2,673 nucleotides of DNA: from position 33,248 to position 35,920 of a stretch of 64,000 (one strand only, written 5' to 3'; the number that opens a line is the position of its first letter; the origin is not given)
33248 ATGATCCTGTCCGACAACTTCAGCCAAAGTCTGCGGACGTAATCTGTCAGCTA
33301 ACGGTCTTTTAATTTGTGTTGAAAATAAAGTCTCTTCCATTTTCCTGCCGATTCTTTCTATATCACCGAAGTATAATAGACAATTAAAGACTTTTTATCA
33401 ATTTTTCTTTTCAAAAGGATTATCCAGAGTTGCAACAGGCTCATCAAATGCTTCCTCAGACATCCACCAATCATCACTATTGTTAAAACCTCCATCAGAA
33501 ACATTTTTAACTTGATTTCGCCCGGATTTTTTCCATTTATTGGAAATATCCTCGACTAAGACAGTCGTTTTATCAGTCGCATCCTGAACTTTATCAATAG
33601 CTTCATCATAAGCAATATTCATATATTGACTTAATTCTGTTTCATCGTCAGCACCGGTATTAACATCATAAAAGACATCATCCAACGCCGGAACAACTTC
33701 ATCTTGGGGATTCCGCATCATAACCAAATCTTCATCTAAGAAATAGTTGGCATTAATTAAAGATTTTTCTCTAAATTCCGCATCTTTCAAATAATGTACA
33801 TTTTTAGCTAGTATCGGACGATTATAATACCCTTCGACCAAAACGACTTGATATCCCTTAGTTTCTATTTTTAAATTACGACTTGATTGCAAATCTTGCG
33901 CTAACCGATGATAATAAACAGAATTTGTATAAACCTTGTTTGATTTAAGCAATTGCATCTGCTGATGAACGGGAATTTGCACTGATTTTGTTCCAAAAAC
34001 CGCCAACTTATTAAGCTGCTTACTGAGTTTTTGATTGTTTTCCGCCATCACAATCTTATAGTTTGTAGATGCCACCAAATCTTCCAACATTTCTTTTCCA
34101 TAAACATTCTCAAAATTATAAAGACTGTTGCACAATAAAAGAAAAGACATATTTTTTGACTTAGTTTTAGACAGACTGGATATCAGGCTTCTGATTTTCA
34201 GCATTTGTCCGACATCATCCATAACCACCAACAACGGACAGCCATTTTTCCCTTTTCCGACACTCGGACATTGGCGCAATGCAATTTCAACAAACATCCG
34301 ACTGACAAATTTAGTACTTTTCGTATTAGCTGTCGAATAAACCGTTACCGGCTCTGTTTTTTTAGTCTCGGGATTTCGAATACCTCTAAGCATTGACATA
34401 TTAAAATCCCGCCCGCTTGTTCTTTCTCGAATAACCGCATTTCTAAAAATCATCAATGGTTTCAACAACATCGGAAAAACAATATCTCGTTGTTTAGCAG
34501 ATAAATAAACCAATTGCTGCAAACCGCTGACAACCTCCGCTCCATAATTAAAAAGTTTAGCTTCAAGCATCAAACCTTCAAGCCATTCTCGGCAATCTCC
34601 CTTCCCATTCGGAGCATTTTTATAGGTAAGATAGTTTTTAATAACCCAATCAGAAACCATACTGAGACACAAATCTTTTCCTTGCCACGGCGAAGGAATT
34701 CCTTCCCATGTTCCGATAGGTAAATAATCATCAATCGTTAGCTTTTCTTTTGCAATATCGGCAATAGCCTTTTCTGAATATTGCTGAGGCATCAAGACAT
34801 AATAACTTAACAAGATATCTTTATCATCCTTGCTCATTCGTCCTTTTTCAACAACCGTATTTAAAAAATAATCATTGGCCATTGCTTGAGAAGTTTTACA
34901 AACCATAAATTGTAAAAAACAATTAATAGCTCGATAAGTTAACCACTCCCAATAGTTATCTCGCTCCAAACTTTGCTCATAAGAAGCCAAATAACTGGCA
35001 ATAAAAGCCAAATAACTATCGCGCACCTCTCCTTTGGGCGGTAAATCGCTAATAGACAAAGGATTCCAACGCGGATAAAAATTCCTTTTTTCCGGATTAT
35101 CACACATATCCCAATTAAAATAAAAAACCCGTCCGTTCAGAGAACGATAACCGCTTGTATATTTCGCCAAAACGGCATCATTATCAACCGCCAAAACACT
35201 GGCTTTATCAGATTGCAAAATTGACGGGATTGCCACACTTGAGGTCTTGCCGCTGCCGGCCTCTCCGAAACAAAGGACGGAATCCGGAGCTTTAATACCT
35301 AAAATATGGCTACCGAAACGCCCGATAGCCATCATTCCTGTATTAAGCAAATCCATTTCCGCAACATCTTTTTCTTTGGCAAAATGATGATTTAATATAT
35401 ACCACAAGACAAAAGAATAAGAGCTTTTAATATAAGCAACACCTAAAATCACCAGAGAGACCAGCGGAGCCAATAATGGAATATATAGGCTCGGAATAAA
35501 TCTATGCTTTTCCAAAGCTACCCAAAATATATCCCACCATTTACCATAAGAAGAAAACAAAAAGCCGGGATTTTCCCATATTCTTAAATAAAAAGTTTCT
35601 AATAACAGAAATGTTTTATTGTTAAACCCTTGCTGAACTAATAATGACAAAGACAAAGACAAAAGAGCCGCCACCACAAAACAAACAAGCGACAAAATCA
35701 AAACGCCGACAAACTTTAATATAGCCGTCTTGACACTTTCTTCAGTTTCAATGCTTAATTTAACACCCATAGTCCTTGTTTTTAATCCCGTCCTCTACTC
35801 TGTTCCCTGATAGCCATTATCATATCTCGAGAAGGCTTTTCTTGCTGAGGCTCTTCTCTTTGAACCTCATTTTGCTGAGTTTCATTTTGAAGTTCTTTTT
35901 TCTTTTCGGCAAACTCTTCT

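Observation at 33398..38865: Orphan VirD4/TraG-type coupling ATPase operonic with a pentapeptide-repeat protein, next to a TolC-like/SPOR lipoprotein, with no other T4SS gene nearby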

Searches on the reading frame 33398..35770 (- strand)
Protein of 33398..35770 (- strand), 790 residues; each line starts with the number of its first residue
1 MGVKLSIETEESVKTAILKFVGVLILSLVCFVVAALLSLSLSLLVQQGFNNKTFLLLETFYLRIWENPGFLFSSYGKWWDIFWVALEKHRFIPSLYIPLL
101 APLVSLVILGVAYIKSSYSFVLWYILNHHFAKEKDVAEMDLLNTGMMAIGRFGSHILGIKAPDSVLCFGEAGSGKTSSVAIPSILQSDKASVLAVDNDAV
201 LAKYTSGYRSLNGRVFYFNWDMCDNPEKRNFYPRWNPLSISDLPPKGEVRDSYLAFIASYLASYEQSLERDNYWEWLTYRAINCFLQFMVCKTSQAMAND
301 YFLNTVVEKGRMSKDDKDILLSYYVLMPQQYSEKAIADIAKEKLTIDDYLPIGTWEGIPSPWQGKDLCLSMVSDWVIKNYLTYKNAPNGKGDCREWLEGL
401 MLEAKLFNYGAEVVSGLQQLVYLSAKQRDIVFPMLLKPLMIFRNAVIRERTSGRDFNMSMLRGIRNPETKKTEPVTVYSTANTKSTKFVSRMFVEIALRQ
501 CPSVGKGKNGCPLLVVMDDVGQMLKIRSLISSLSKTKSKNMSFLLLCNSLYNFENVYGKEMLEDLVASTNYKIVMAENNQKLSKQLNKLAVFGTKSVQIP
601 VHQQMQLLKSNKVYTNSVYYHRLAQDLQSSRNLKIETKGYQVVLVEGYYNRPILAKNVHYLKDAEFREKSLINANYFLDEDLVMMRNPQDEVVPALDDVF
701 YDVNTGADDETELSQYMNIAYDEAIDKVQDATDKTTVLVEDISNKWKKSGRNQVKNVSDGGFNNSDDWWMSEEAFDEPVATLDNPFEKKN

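Call 3: search_protein_families(library=pfam, proteins=[window:33398-35770:-], max_evalue=0.01)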
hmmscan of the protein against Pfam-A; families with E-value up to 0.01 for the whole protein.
window:33398-35770:- (790 aa): 3 families
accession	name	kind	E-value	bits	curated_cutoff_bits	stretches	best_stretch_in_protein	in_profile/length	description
PF02534.20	T4SS-DNA_transf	-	1.4e-13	51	20.1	2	434-669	229-454/468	Type IV secretory system Conjugative DNA transfer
PF12696.13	TraG-D_C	-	5.3e-07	30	22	1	512-597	1-84/126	TraM recognition site of TraD and TraG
PF10412.15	TrwB_AAD_bind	-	3.9e-06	26.5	20.5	1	491-597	225-328/387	Type IV secretion-system coupling protein DNA-binding domain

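Call 4: search_protein_families(library=ncbifam, proteins=[window:33398-35770:-], max_evalue=0.01)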
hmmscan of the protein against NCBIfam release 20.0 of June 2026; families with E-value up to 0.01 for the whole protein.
window:33398-35770:- (790 aa): 4 families
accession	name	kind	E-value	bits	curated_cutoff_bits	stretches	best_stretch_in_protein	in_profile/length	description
NF010450.0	PRK13876.1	subfamily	1.4e-15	56.6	674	1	127-276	109-247/667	IncP-type conjugal transfer protein TraG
NF045973.1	conju_CD1115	equivalog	1.9e-13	50.1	250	2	417-618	199-399/442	VirD4-like conjugal transfer protein, CD1115 family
NF010424.0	PRK13850.1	equivalog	4.9e-05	21.7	681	0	492-668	373-538/670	type IV secretion system ATPase VirD4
NF010453.0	PRK13880.1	subfamily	0.00059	18.1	586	0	154-241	161-243/630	conjugal transfer coupling protein TraG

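Call 8: find_homologous_proteins(query=window:33398-35770:-, max_evalue=0.00001)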
Query window:33398-35770:- (790 aa): 130 proteins with E <= 0.00001 among 8000 candidates; the best 120 are listed.
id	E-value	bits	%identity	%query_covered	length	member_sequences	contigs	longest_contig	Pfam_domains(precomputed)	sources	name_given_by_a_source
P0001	0.0e+0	1793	99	100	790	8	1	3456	PF10412.16,PF02534.21,PF12696.14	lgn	-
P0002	0.0e+0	1529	84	100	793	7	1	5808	PF02534.21,PF12696.14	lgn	-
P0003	0.0e+0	1524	83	100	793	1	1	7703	PF02534.21,PF12696.14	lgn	-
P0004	0.0e+0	1348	74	100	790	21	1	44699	PF02534.21,PF12696.14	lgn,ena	-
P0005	0.0e+0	1027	56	100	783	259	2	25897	PF02534.21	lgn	-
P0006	6.5e-294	995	56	100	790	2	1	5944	PF02534.21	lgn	-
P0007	3.4e-284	963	55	100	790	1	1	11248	PF02534.21,PF12696.14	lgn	-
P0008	1.1e-278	945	53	100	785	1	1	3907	PF02534.21,PF12696.14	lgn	-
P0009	1.7e-278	944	52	100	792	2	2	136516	PF02534.21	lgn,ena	-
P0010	1.6e-276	938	52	100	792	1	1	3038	PF02534.21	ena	-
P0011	5.7e-276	936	52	100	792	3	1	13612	PF02534.21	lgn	-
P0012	7.5e-276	936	52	100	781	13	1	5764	PF02534.21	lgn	-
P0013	1.3e-272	925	51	100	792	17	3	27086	PF02534.21,PF12696.14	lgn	-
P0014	1.5e-272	925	52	100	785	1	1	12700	PF02534.21,PF12696.14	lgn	-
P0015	1.9e-272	924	53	100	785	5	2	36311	PF02534.21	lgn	-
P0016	2.2e-271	921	51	100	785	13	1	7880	PF02534.21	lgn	-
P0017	3.0e-271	920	51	100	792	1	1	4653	PF02534.21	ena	-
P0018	5.4e-271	919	51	100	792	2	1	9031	PF02534.21,PF12696.14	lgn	-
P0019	9.7e-270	915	52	100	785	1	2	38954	PF02534.21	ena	-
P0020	4.5e-269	913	53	100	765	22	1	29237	PF10412.16,PF02534.21,PF12696.14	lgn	-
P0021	1.5e-266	905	51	100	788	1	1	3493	PF02534.21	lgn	-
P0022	7.0e-259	879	50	99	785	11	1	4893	PF02534.21,PF12696.14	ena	-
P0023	8.0e-258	876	49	99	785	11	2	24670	PF02534.21,PF12696.14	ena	-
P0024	2.9e-257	874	49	99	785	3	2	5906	PF02534.21,PF12696.14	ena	-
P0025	6.7e-257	873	49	100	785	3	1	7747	PF02534.21,PF12696.14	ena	-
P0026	4.2e-254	864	49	100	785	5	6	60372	PF10412.16,PF02534.21,PF12696.14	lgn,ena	-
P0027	1.0e-253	862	51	100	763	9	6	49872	PF02534.21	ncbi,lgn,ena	-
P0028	3.7e-253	860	49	100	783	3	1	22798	PF02534.21,PF12696.14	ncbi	-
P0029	2.4e-250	851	49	99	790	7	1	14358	PF02534.21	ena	-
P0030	5.0e-250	850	50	100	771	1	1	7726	PF10412.16,PF02534.21,PF12696.14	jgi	-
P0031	9.9e-250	849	49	100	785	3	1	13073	PF10412.16,PF04665.19,PF02534.21,PF12696.14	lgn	-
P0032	1.1e-249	849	49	100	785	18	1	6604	PF02534.21,PF12696.14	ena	-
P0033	4.2e-249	847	48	100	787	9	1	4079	PF10412.16,PF04665.19,PF02534.21,PF12696.14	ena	-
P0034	6.4e-249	846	51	92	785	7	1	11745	PF10412.16,PF04665.19,PF02534.21,PF12696.14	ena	-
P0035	4.7e-248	844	48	100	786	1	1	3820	PF04665.19,PF02534.21,PF12696.14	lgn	-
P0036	4.7e-248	844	49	98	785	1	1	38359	PF10412.16,PF02534.21,PF12696.14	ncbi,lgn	-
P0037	1.7e-247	842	48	99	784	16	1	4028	PF02534.21,PF12696.14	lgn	-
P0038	7.4e-247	840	52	92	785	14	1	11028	PF10412.16,PF04665.19,PF02534.21,PF12696.14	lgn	-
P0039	1.1e-245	836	49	97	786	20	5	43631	PF04665.19,PF02534.21,PF12696.14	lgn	-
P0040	1.6e-245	835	49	100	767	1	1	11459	PF02534.21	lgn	-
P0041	1.7e-245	835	48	100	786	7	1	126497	PF04665.19,PF02534.21,PF12696.14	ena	-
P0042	1.9e-245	835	47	100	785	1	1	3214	PF02534.21,PF12696.14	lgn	-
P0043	2.2e-244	831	49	100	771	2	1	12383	PF10412.16,PF02534.21,PF12696.14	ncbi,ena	-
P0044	1.4e-241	822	50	100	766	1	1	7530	PF02534.21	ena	-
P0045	2.9e-241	821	47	99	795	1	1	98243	PF02534.21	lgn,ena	-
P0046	1.9e-239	815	50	100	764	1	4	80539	PF02534.21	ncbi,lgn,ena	-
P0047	2.7e-238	811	47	100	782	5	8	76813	PF10412.16,PF02534.21,PF12696.14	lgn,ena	-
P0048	2.9e-235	801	48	99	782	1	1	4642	PF02534.21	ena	-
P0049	1.4e-231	789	48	100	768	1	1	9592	PF10412.16,PF02534.21,PF12696.14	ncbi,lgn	-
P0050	3.7e-229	781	46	98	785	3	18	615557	PF10412.16,PF02534.21,PF12696.14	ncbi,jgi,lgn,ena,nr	ncbi:MAG: hypothetical protein E7019_00755 [Alphaproteobacteria bacterium]|nr:hypothetical protein [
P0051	2.1e-220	752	46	98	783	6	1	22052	PF10412.16,PF02534.21,PF12696.14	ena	-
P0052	3.0e-216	738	44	99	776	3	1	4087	PF10412.16,PF02534.21,PF12696.14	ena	-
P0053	8.0e-204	697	42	99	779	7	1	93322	PF02534.21,PF12696.14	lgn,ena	-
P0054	6.4e-201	688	41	100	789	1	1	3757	PF10412.16,PF02534.21,PF12696.14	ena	-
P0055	8.2e-201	687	43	98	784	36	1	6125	PF02534.21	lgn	-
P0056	1.7e-198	680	42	99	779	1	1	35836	PF10412.16,PF02534.21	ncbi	-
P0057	2.6e-198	679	42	100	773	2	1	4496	PF10412.16,PF02534.21,PF12696.14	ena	-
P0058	3.6e-197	675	43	96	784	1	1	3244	PF02534.21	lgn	-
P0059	7.1e-197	674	40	100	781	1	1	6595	PF10412.16,PF02534.21,PF12696.14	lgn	-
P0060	5.4e-195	668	40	97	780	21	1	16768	PF10412.16,PF02534.21,PF12696.14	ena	-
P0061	8.0e-194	664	41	100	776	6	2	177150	PF02534.21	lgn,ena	-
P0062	5.6e-193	661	42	98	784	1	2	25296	PF02534.21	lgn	-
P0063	1.1e-192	660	43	98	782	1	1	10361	PF02534.21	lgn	-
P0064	2.5e-192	659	41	98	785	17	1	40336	PF02534.21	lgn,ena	-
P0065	3.1e-192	659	42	98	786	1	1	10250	PF02534.21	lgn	-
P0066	4.9e-192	658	42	99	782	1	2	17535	PF02534.21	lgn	-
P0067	1.4e-191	657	41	100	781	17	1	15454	PF10412.16,PF02534.21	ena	-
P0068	4.7e-191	655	41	98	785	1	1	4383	PF02534.21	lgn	-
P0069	1.5e-190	653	41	98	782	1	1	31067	PF02534.21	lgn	-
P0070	4.6e-190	652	40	98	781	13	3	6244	PF02534.21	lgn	-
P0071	1.4e-189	650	41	97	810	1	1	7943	PF10412.16,PF02534.21,PF12696.14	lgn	-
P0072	4.2e-189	649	42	98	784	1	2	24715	PF02534.21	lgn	-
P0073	8.9e-189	648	41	99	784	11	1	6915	PF02534.21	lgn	-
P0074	2.5e-188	646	41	99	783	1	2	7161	PF02534.21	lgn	-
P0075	3.2e-188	646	39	97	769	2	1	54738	PF02534.21,PF12696.14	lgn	-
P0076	3.7e-188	646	41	100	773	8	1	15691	PF10412.16,PF02534.21,PF12696.14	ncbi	-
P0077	2.5e-187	643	40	99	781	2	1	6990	PF02534.21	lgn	-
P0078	6.3e-187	641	41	97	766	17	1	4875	PF02534.21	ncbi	-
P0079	2.5e-186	639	40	95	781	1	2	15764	PF02534.21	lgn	-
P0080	1.2e-185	637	40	97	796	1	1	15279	PF10412.16,PF02534.21,PF12696.14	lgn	-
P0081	9.8e-185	634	41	97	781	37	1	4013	PF10412.16,PF02534.21,PF12696.14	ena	-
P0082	2.9e-184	633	40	97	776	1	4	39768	PF02534.21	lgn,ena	-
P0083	3.9e-184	632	40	100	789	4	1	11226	PF02534.21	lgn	-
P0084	7.6e-184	631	42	98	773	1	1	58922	PF10412.16,PF02534.21,PF12696.14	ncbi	-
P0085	1.1e-183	631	41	97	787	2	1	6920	PF02534.21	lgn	-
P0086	2.4e-183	630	39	100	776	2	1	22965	PF02534.21,PF12696.14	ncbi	-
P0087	1.8e-182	627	40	100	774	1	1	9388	PF02534.21,PF12696.14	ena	-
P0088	3.0e-182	626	41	98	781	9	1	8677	PF10412.16,PF02534.21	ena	-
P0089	8.1e-182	625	48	76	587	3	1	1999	PF10412.16,PF02534.21,PF12696.14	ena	-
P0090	1.2e-181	624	38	100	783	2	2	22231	PF02534.21,PF12696.14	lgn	-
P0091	6.6e-181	622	39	99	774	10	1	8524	PF02534.21,PF12696.14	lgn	-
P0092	6.8e-181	622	38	100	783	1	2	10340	PF02534.21,PF12696.14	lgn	-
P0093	3.5e-180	619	39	100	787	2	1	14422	PF10412.16,PF02534.21,PF12696.14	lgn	-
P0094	1.4e-179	617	40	95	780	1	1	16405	PF10412.16,PF02534.21,PF12696.14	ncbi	-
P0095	2.0e-179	617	38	100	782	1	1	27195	PF02534.21,PF12696.14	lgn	-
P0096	1.8e-178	614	40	94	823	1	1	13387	PF10412.16,PF02534.21,PF12696.14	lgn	-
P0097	7.9e-178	611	38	100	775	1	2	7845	PF02534.21,PF12696.14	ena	-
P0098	5.8e-175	602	38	97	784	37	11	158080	PF02534.21,PF12696.14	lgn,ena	-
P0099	3.5e-173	596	38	96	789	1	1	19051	PF02534.21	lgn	-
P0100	1.9e-172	594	38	100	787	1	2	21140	PF02534.21,PF12696.14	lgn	-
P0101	8.4e-170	585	39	97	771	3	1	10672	PF02534.21,PF12696.14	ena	-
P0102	6.4e-169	582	38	96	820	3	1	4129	PF10412.16,PF02534.21,PF12696.14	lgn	-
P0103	3.8e-168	579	42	85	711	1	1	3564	PF02534.21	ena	-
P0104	2.1e-163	564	38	93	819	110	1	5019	PF02534.21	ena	-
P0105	2.4e-160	554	37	100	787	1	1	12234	PF02534.21,PF12696.14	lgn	-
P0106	1.0e-159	551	38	93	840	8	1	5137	PF02534.21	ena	-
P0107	3.9e-159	550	37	100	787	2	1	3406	PF02534.21,PF12696.14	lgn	-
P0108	9.1e-159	548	49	63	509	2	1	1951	PF02534.21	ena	-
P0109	4.2e-158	546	38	98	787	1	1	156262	PF02534.21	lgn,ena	-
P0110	2.7e-157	543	36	100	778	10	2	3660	PF10412.16,PF02534.21,PF12696.14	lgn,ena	-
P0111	1.8e-155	537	36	100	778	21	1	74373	PF02534.21,PF12696.14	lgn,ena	-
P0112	3.0e-152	527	35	100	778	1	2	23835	PF02534.21,PF12696.14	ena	-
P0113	2.5e-151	524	35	100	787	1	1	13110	PF02534.21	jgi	-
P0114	2.7e-150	520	38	94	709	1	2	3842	PF10412.16,PF02534.21,PF12696.14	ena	-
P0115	3.7e-149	517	46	65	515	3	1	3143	PF02534.21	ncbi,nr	ncbi:MAG: type IV secretory system conjugative DNA transfer family protein, partial [Alphaproteobact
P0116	8.8e-149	515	37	100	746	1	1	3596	PF02534.21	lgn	-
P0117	5.2e-148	513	41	74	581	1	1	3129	PF10412.16,PF02534.21,PF12696.14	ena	-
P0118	1.3e-147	511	34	100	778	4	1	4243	PF02534.21,PF12696.14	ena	-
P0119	3.9e-147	510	36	100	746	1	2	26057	PF02534.21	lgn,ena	-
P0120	5.0e-138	480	36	97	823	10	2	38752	PF10412.16,PF02534.21,PF12696.14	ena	-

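Call 9: find_encoding_contigs(protein=P0050, flank=10000, max_places=3)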
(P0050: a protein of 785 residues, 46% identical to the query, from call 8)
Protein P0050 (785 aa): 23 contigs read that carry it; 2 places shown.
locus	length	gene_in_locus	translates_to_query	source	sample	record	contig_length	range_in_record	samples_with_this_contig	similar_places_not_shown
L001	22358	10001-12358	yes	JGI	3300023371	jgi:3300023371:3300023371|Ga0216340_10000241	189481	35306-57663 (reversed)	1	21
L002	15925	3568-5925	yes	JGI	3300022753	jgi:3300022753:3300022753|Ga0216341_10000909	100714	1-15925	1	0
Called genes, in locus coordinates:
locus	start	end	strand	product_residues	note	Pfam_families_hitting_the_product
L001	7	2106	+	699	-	PF13365:Trypsin_2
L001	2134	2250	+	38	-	-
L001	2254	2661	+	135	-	PF04379:DUF525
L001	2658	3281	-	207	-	-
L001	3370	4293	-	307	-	PF01430:HSP33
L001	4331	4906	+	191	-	PF02631:RecX_HTH2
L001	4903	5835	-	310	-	PF01416:PseudoU_synth_1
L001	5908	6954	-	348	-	PF02423:OCD_Mu_crystall (weak), PF01408:GFO_IDH_MocA, PF02894:GFO_IDH_MocA_C (faint), PF22725:GFO_IDH_MocA_C3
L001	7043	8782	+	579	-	-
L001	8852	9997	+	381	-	PF13576:Pentapeptide_3 (faint), PF13599:Pentapeptide_4 (weak), PF25296:Decapeptide (faint), PF00805:Pentapeptide, PF13599:Pentapeptide_4, PF00805:Pentapeptide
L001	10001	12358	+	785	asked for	PF02534:T4SS-DNA_transf (weak), PF10412:TrwB_AAD_bind, PF02534:T4SS-DNA_transf, PF12696:TraG-D_C (weak)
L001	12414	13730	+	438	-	PF05496:RuvB_N, PF00004:AAA, PF07728:AAA_5 (weak), PF13173:AAA_14 (weak), PF16193:AAA_assoc_2, PF12002:MgsA_C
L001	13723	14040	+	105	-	-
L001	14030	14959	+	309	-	PF00849:PseudoU_synth_2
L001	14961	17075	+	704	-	PF05170:AsmA, PF05359:DUF748, PF05170:AsmA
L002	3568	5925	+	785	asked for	PF02534:T4SS-DNA_transf (weak), PF10412:TrwB_AAD_bind, PF02534:T4SS-DNA_transf, PF12696:TraG-D_C (weak)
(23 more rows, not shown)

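Call 10: find_encoding_contigs(protein=P0061, flank=10000, max_places=2)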
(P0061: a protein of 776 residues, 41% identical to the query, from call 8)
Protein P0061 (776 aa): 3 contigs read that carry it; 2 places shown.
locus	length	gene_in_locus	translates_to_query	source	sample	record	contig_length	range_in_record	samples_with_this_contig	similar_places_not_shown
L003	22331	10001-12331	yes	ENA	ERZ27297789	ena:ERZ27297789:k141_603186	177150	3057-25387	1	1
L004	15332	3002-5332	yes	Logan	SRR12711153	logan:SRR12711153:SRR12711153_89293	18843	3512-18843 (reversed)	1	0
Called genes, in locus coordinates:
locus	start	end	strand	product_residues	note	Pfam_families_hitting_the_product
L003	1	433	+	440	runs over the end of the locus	PF01225:Mur_ligase, PF08245:Mur_ligase_M, PF02875:Mur_ligase_C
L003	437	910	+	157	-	PF22811:Zn_ribbon_NrdR, PF03477:ATP-cone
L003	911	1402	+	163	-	PF01029:NusB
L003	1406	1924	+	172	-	PF01327:Pep_deformylase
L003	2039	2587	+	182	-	-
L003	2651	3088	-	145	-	PF00583:Acetyltransf_1, PF13673:Acetyltransf_10, PF13508:Acetyltransf_7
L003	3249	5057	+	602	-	PF00009:GTP_EFTU, PF01926:MMR_HSR1 (faint), PF03144:GTP_EFTU_D2, PF14492:EFG_III (weak), PF00679:EFG_C, PF06421:LepA_C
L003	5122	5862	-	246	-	PF01416:PseudoU_synth_1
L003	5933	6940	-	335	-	PF01408:GFO_IDH_MocA, PF22725:GFO_IDH_MocA_C3, PF02894:GFO_IDH_MocA_C (weak)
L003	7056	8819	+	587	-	-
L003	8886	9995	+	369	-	PF00805:Pentapeptide (weak), PF13599:Pentapeptide_4, PF25296:Decapeptide (faint), PF13576:Pentapeptide_3 (weak), PF00805:Pentapeptide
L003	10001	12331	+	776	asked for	PF02534:T4SS-DNA_transf (faint)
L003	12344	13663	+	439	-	PF05496:RuvB_N, PF00004:AAA, PF07728:AAA_5 (weak), PF13173:AAA_14 (weak), PF16193:AAA_assoc_2, PF12002:MgsA_C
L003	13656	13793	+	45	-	-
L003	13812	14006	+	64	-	-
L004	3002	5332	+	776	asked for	PF02534:T4SS-DNA_transf (faint)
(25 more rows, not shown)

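Call 12: search_solved_structures(query=A1, max_evalue=1, show_alignments=2)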
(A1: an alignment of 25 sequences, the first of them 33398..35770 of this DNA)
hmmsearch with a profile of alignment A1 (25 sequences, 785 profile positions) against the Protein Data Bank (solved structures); distinct sequences matched with E-value up to 1: 3.
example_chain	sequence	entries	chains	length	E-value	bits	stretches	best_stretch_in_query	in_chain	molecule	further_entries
3llm_A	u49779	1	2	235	0.16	13.3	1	120-179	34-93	ATP-dependent RNA helicase A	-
5c8j_I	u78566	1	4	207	0.29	12.5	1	15-118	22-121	Protein MJ0480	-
5n8r_A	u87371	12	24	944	0.68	11.3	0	151-190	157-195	CG9323, isoform A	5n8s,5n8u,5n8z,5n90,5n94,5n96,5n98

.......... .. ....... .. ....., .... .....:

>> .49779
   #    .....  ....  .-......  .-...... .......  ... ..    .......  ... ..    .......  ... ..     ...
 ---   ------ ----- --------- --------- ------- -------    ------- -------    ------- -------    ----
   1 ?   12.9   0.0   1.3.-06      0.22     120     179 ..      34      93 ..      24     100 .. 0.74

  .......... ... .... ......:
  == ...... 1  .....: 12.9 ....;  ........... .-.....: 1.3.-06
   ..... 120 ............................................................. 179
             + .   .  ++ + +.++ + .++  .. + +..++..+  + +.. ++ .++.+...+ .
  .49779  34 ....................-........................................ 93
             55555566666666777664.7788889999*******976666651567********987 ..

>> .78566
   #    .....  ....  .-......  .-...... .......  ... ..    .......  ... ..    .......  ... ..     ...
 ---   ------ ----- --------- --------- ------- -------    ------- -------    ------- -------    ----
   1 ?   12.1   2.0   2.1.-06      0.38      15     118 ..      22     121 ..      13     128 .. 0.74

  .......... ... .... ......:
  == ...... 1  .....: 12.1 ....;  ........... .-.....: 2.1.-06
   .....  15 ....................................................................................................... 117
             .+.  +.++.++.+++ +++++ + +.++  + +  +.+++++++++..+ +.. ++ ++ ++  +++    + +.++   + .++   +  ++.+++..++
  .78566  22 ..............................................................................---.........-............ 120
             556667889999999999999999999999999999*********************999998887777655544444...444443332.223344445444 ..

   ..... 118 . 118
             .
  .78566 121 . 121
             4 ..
